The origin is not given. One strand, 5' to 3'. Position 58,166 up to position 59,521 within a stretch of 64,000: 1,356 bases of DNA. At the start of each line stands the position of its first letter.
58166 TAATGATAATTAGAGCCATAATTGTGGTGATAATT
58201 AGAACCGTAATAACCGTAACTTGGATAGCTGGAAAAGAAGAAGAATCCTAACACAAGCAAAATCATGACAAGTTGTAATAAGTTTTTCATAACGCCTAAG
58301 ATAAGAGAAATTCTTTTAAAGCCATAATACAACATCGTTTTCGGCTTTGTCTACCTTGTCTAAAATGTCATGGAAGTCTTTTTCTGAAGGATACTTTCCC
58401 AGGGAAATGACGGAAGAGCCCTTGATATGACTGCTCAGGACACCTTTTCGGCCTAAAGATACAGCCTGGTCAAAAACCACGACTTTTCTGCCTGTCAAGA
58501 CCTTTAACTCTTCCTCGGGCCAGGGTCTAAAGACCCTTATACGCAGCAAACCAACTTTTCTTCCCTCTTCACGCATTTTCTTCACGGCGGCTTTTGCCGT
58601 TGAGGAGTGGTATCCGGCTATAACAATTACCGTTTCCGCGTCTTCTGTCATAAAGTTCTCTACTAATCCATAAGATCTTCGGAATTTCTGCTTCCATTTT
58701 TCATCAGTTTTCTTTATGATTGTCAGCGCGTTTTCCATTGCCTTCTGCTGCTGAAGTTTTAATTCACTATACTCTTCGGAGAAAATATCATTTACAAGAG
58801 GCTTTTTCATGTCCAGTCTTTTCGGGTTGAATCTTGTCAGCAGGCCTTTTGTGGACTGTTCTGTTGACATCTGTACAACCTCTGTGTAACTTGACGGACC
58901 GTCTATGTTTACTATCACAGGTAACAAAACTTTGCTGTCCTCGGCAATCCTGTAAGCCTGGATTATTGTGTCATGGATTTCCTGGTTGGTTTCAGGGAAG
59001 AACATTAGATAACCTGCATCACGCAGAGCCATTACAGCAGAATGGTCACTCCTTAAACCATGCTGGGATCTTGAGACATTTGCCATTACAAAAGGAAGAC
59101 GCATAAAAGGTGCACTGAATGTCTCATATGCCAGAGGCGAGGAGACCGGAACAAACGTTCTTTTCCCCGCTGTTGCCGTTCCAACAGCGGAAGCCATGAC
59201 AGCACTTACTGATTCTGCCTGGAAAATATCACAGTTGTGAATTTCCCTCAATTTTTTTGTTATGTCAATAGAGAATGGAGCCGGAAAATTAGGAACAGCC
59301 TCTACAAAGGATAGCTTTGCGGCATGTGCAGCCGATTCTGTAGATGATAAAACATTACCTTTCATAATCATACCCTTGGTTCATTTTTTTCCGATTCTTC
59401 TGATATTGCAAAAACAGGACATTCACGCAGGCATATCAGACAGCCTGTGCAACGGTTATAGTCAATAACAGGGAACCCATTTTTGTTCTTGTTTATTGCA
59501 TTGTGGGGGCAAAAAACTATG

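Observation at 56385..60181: Split and apparently degenerate 2-oxoacid:ferredoxin oxidoreductase cluster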

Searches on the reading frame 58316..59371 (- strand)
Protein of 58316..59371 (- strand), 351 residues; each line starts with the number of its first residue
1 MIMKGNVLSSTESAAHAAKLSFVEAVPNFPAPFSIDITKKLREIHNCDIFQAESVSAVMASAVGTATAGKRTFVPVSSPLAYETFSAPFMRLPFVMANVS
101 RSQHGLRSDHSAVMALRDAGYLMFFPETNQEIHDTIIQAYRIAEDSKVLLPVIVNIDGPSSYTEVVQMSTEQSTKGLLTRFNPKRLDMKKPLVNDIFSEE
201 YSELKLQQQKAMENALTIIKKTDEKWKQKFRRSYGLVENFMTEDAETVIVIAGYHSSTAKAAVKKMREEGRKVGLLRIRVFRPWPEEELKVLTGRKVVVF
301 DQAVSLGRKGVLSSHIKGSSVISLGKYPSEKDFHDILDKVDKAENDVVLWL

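Call 5: search_protein_families(library=pfam, proteins=[window:58316-59371:-], max_evalue=0.01)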
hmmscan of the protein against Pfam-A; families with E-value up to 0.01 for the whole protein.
window:58316-59371:- (351 aa): 3 families
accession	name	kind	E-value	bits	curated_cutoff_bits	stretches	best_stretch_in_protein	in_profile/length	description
PF01855.24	POR_N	-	3.4e-23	83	27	1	45-221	36-228/231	Pyruvate flavodoxin/ferredoxin oxidoreductase, thiamine diP-bdg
PF17147.9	PFOR_II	-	4.8e-20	72.2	27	1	245-319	1-77/102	Pyruvate:ferredoxin oxidoreductase core domain II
PF02780.25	Transketolase_C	-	0.00067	20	25.9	1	243-307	8-75/124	Transketolase, C-terminal domain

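Call 8: search_protein_families(library=ncbifam, proteins=[window:58316-59371:-], max_evalue=0.01)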
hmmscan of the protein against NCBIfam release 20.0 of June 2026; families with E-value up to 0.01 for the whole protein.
window:58316-59371:- (351 aa): 12 families
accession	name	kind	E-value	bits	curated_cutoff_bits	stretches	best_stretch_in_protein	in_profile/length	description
NF040682.1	PorA_Arch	equivalog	1.7e-66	224.7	550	1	6-317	4-335/387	pyruvate synthase subunit PorA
NF006233.0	PRK08367.1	equivalog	1.9e-51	175.2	625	1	6-317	5-336/394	pyruvate ferredoxin oxidoreductase subunit alpha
NF045764.1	PhenlGlyoxDHPadG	equivalog_domain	4.7e-40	137.3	700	1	44-307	46-332/398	NADH-dependent phenylglyoxylate dehydrogenase subunit alpha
NF007201.0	PRK09622.1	equivalog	8.5e-40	136.9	590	1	13-319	18-344/405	2-oxoacid:ferredoxin oxidoreductase subunit alpha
NF006232.0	PRK08366.1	equivalog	1.5e-39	135.7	646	1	6-319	8-340/394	2-ketoisovalerate ferredoxin oxidoreductase subunit alpha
NF045791.1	OxalOxredalpha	equivalog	3.6e-37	128.3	500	1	9-314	8-336/395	oxalate oxidoreductase subunit alpha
NF005507.0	PRK07119.1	subfamily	1.7e-20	73.2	399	1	36-307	38-309/352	3-methyl-2-oxobutanoate dehydrogenase subunit VorB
NF006412.0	PRK08659.1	equivalog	1.7e-16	60.4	411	1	46-300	49-330/378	2-oxoacid:acceptor oxidoreductase subunit alpha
TIGR02176.1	pyruv_ox_red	equivalog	1.1e-15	56.6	911.35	1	107-289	120-309/1167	pyruvate:ferredoxin (flavodoxin) oxidoreductase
NF007206.0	PRK09627.1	equivalog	2.6e-12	46.4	579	1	2-297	5-329/375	2-oxoglutarate synthase subunit alpha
TIGR03710.1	OAFO_sf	subfamily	6.9e-12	44.7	482.75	2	218-320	438-540/561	2-oxoacid:acceptor oxidoreductase subunit alpha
NF041170.1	Oxoac_fdxalpha_Archa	equivalog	4e-07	28.7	800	1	238-301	513-579/636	2-oxoacid:ferredoxin oxidoreductase subunit alpha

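Call 9: find_homologous_proteins(query=window:58316-59371:-, max_evalue=1e-10)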
Query window:58316-59371:- (351 aa): 218 proteins with E <= 1e-10 among 2377 candidates; the best 120 are listed.
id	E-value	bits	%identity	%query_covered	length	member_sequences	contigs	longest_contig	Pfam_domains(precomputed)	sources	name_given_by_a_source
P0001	5.6e-225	763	100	99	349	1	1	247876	PF01855.25,PF17147.10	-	-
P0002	2.8e-184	630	79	99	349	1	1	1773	PF01855.25,PF17147.10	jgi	jgi:pyruvate ferredoxin oxidoreductase alpha subunit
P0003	6.3e-156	536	69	98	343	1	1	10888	PF01855.25,PF17147.10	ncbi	-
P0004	1.8e-144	499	64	99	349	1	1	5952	PF01855.25,PF17147.10,PF02780.26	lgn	-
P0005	1.3e-143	496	65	99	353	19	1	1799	PF01855.25,PF17147.10,PF02780.26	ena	-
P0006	5.7e-143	494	63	99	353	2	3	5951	PF01855.25,PF17147.10,PF02780.26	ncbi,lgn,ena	ncbi:MAG: transketolase C-terminal domain-containing protein [Candidatus Aenigmatarchaeota archaeon]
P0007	2.2e-142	492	64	99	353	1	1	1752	PF01855.25,PF17147.10,PF02780.26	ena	-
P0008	6.0e-142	490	62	100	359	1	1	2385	PF01855.25,PF17147.10,PF02780.26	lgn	-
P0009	7.2e-142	490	62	100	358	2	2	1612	PF01855.25,PF17147.10,PF02780.26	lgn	-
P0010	1.1e-140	486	61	100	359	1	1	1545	PF01855.25,PF17147.10,PF02780.26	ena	-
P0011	1.5e-140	486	64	99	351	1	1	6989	PF01855.25,PF17147.10,PF02780.26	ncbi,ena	-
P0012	2.8e-140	485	63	99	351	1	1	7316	PF01855.25,PF17147.10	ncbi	-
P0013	1.6e-139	483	62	100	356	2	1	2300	PF01855.25,PF17147.10,PF02780.26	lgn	-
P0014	2.9e-139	482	64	99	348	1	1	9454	PF01855.25,PF17147.10,PF02780.26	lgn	-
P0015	3.2e-138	478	62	99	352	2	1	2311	PF01855.25,PF17147.10,PF02780.26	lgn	-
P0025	3.0e-134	465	62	99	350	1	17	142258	PF01855.25,PF17147.10,PF02780.26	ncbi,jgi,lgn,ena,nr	ncbi:MAG: hypothetical protein J4400_01825 [Candidatus Aenigmarchaeota archaeon]|nr:hypothetical pro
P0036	9.5e-88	312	44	99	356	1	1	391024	PF01855.25,PF17147.10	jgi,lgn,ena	-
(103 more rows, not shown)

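Call 10: find_encoding_contigs(protein=P0025, flank=6000, max_places=2)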
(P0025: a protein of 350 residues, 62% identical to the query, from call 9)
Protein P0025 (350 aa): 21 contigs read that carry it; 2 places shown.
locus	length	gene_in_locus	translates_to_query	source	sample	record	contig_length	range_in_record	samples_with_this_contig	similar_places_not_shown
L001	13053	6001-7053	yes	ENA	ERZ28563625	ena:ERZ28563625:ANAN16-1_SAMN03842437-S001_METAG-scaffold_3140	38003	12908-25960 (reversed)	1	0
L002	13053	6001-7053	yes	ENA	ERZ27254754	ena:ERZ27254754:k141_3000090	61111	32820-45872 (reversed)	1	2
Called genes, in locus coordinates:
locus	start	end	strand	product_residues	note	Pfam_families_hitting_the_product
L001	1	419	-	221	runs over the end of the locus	PF00116:COX2 (faint), PF13473:Cupredoxin_1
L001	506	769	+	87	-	PF13459:Fer4_15, PF13370:Fer4_13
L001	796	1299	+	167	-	-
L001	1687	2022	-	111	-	PF18898:DUF5654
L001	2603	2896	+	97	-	PF05239:PRC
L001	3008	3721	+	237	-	-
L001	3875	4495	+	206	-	PF13549:ATP-grasp_5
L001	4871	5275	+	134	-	PF01558:POR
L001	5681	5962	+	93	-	PF12837:Fer4_6 (faint), PF13237:Fer4_10 (weak), PF14697:Fer4_21, PF12838:Fer4_7 (weak), PF13187:Fer4_9 (weak), PF13484:Fer4_16 (faint), PF00037:Fer4 (weak)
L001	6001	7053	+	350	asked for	PF01855:POR_N, PF02780:Transketolase_C, PF17147:PFOR_II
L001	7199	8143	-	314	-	-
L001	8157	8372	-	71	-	-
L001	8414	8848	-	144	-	PF13384:HTH_23 (weak), PF13518:HTH_28 (faint)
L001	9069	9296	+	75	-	-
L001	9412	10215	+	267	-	PF02775:TPP_enzyme_C (weak)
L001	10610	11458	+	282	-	-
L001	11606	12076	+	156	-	PF00549:Ligase_CoA (weak), PF19045:Ligase_CoA_2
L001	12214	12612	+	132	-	PF07790:Pilin_N (weak)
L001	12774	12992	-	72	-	-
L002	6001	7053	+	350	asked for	PF01855:POR_N, PF02780:Transketolase_C, PF17147:PFOR_II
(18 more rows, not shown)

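Call 11: find_encoding_contigs(protein=P0036, flank=6000, max_places=2)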
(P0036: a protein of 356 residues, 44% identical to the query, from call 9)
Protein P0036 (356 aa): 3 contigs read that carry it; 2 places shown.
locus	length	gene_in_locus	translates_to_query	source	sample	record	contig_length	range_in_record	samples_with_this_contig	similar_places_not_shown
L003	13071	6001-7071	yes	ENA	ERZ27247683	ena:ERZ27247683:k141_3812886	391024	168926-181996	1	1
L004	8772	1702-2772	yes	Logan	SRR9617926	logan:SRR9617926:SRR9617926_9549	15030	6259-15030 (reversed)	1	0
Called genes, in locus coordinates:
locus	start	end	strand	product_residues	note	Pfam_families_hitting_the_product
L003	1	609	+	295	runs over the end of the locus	PF18915:DUF5667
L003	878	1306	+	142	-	-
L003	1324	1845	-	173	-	-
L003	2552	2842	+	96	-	PF05239:PRC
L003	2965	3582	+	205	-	PF13549:ATP-grasp_5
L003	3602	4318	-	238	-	-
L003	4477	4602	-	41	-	-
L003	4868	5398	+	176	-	PF01558:POR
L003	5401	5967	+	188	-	-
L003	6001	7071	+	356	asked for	PF01855:POR_N, PF17147:PFOR_II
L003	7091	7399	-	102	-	-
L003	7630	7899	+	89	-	PF00708:Acylphosphatase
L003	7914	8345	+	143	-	PF01527:HTH_Tnp_1 (faint), PF02796:HTH_7 (weak), PF01381:HTH_3 (weak), PF13384:HTH_23, PF13518:HTH_28 (weak), PF13551:HTH_29 (faint)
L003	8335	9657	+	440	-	PF13570:Beta-prop_ACSF4, PF01011:PQQ (faint), PF13360:PQQ_2 (weak), PF25292:Beta-prop_CGLA (faint), PF13360:PQQ_2, PF13570:Beta-prop_ACSF4, PF13360:PQQ_2 (weak), PF13570:Beta-prop_ACSF4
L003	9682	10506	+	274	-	PF02775:TPP_enzyme_C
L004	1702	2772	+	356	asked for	PF01855:POR_N, PF17147:PFOR_II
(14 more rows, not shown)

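Call 12: find_encoding_contigs(protein=P0003, flank=6000, max_places=2)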
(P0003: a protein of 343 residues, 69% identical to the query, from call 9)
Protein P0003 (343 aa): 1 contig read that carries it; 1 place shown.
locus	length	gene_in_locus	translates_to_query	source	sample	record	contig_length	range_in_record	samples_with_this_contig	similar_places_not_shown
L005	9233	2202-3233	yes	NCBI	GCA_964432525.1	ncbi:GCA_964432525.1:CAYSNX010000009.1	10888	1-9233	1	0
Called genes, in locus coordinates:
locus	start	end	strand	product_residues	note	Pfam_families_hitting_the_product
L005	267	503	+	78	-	-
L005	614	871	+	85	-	PF05239:PRC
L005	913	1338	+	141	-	-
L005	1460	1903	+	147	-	PF01558:POR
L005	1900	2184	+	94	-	PF12797:Fer4_2 (faint), PF13237:Fer4_10 (weak), PF14697:Fer4_21, PF12838:Fer4_7 (weak), PF13484:Fer4_16 (faint), PF00037:Fer4 (weak), PF12837:Fer4_6 (weak)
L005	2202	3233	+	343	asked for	PF01855:POR_N, PF17147:PFOR_II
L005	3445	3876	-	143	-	PF13384:HTH_23, PF13518:HTH_28 (weak)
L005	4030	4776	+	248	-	PF02775:TPP_enzyme_C (weak)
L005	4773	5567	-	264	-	PF03130:HEAT_PBS (faint), PF13646:HEAT_2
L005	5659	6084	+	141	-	-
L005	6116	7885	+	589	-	PF00932:LTD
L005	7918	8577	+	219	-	PF00149:Metallophos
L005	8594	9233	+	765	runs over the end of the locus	?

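Call 17: find_related_loci(query=A1, collection=genome_contigs, flank=7000)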
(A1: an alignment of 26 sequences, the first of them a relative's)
Query A1 (349 aa) in genome_contigs; peptide patterns used: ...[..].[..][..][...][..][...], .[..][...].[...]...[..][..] (x = any residue, [..] = any of these).
105 stretches matched a pattern; 18 encode a relative of the query (tblastn E <= 1e-3); 18 distinct loci.
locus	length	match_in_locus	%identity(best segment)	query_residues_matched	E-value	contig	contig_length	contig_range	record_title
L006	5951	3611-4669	63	1-349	7e-156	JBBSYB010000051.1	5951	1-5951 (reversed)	MAG: Candidatus Aenigmatarchaeota archaeon isolate H43-bin179_1 H43_bin179_1_000000000051, whole genome shotgun sequence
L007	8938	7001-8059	65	1-349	3e-152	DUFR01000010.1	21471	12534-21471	MAG TPA_asm: Candidatus Aenigmatarchaeota archaeon isolate UBA10154 contig_52492, whole genome shotgun sequence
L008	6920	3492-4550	63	1-349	2e-152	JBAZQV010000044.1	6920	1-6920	MAG: Candidatus Aenigmatarchaeota archaeon isolate SO_2017_SWC_7 scaffold_9372_c1_LP-4_2017, whole genome shotgun sequen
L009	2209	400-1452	62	1-349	6e-158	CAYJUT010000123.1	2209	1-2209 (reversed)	MAG TPA_asm: uncultured archaeon isolate ERP125453_co1_151 genome assembly, contig: NODE_77184_length_2209_cov_32.169452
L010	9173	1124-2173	60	1-349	1e-147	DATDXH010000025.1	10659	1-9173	MAG TPA_asm: archaeon isolate SMAG_U8133 k141_1617777, whole genome shotgun sequence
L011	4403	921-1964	61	1-349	4e-150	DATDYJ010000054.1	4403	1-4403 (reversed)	MAG TPA_asm: archaeon isolate SMAG_U8162 k141_521760, whole genome shotgun sequence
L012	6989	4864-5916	64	1-349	2e-145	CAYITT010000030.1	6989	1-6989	MAG TPA_asm: uncultured archaeon isolate ERP119705_co6_929 genome assembly, contig: NODE_16675_length_6989_cov_4.245025,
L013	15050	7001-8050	62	1-349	8e-141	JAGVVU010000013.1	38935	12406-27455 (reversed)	MAG: Candidatus Aenigmatarchaeota archaeon isolate RIFCSPLOWO2_01_FULL_48_10 rifcsplowo2_01_scaffold_10402, whole genome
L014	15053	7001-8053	58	1-349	3e-138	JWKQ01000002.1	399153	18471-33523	MAG: archaeon GW2011_AR5 QT00_C0002, whole genome shotgun sequence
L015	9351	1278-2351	47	1-349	1e-102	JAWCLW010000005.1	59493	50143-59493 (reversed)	MAG: Candidatus Aenigmatarchaeota archaeon isolate JZ-2_201705_bins_247 JZ-2_201705_bins_247_scaffold_5, whole genome sh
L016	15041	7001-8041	45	5-349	2e-87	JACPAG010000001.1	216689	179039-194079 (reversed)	MAG: Candidatus Aenigmatarchaeota archaeon isolate NC_groundwater_225_Ag_S-0.2um_45_12 S5_GD2017_2_S2_scaffold_45, whole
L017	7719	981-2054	44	1-349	2e-84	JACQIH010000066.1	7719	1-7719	MAG: Candidatus Aenigmatarchaeota archaeon isolate NC_groundwater_1120_Ag_S-0.1um_53_80 S_p1_S3_coassembly_k141_1688800,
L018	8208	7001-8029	38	1-349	2e-68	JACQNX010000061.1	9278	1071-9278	MAG: Candidatus Aenigmatarchaeota archaeon isolate NC_groundwater_1266_Ag_S-0.2um_44_80 S_p2_S4_coassembly_k141_2660972,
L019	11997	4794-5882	38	4-344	4e-58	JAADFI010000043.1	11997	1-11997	MAG: Candidatus Micrarchaeota archaeon isolate M_MaxBin.015 contig-127_8910, whole genome shotgun sequence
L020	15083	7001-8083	38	4-340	2e-59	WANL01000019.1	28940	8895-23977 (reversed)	MAG: Candidatus Aenigmatarchaeota archaeon isolate S140_133_esom k151_511459, whole genome shotgun sequence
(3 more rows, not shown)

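Call 21: search_solved_structures(query=window:58316-59371:-, max_evalue=0.001, show_alignments=4)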
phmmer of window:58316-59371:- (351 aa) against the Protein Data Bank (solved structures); distinct sequences matched with E-value up to 0.001: 6.
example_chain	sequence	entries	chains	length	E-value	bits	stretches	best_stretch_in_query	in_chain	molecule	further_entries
9bt4_B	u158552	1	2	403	6.9e-41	143.6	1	8-317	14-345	Pyruvate:Ferredoxin Oxidoreductase, subunit alpha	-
5c4i_A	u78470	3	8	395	5.2e-27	98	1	9-307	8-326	Oxalate oxidoreductase subunit alpha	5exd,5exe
1yd7_A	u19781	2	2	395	5.3e-09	38.8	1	218-307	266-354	2-keto acid:ferredoxin oxidoreductase subunit alpha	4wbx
6cin_A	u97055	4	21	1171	7.5e-09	38.3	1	72-307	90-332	PYRUVATE-FERREDOXIN OXIDOREDUCTASE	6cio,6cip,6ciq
1b0p_A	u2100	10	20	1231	1.8e-08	37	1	102-290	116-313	PROTEIN (PYRUVATE-FERREDOXIN OXIDOREDUCTASE) | Pyruvate-Ferredoxin Oxidoreductase | PYRUVATE FERREDOXIN OXIDOREDUCTASE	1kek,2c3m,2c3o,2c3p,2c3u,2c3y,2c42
7plm_A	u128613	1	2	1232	1.8e-08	37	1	102-290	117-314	Pyruvate:ferredoxin oxidoreductase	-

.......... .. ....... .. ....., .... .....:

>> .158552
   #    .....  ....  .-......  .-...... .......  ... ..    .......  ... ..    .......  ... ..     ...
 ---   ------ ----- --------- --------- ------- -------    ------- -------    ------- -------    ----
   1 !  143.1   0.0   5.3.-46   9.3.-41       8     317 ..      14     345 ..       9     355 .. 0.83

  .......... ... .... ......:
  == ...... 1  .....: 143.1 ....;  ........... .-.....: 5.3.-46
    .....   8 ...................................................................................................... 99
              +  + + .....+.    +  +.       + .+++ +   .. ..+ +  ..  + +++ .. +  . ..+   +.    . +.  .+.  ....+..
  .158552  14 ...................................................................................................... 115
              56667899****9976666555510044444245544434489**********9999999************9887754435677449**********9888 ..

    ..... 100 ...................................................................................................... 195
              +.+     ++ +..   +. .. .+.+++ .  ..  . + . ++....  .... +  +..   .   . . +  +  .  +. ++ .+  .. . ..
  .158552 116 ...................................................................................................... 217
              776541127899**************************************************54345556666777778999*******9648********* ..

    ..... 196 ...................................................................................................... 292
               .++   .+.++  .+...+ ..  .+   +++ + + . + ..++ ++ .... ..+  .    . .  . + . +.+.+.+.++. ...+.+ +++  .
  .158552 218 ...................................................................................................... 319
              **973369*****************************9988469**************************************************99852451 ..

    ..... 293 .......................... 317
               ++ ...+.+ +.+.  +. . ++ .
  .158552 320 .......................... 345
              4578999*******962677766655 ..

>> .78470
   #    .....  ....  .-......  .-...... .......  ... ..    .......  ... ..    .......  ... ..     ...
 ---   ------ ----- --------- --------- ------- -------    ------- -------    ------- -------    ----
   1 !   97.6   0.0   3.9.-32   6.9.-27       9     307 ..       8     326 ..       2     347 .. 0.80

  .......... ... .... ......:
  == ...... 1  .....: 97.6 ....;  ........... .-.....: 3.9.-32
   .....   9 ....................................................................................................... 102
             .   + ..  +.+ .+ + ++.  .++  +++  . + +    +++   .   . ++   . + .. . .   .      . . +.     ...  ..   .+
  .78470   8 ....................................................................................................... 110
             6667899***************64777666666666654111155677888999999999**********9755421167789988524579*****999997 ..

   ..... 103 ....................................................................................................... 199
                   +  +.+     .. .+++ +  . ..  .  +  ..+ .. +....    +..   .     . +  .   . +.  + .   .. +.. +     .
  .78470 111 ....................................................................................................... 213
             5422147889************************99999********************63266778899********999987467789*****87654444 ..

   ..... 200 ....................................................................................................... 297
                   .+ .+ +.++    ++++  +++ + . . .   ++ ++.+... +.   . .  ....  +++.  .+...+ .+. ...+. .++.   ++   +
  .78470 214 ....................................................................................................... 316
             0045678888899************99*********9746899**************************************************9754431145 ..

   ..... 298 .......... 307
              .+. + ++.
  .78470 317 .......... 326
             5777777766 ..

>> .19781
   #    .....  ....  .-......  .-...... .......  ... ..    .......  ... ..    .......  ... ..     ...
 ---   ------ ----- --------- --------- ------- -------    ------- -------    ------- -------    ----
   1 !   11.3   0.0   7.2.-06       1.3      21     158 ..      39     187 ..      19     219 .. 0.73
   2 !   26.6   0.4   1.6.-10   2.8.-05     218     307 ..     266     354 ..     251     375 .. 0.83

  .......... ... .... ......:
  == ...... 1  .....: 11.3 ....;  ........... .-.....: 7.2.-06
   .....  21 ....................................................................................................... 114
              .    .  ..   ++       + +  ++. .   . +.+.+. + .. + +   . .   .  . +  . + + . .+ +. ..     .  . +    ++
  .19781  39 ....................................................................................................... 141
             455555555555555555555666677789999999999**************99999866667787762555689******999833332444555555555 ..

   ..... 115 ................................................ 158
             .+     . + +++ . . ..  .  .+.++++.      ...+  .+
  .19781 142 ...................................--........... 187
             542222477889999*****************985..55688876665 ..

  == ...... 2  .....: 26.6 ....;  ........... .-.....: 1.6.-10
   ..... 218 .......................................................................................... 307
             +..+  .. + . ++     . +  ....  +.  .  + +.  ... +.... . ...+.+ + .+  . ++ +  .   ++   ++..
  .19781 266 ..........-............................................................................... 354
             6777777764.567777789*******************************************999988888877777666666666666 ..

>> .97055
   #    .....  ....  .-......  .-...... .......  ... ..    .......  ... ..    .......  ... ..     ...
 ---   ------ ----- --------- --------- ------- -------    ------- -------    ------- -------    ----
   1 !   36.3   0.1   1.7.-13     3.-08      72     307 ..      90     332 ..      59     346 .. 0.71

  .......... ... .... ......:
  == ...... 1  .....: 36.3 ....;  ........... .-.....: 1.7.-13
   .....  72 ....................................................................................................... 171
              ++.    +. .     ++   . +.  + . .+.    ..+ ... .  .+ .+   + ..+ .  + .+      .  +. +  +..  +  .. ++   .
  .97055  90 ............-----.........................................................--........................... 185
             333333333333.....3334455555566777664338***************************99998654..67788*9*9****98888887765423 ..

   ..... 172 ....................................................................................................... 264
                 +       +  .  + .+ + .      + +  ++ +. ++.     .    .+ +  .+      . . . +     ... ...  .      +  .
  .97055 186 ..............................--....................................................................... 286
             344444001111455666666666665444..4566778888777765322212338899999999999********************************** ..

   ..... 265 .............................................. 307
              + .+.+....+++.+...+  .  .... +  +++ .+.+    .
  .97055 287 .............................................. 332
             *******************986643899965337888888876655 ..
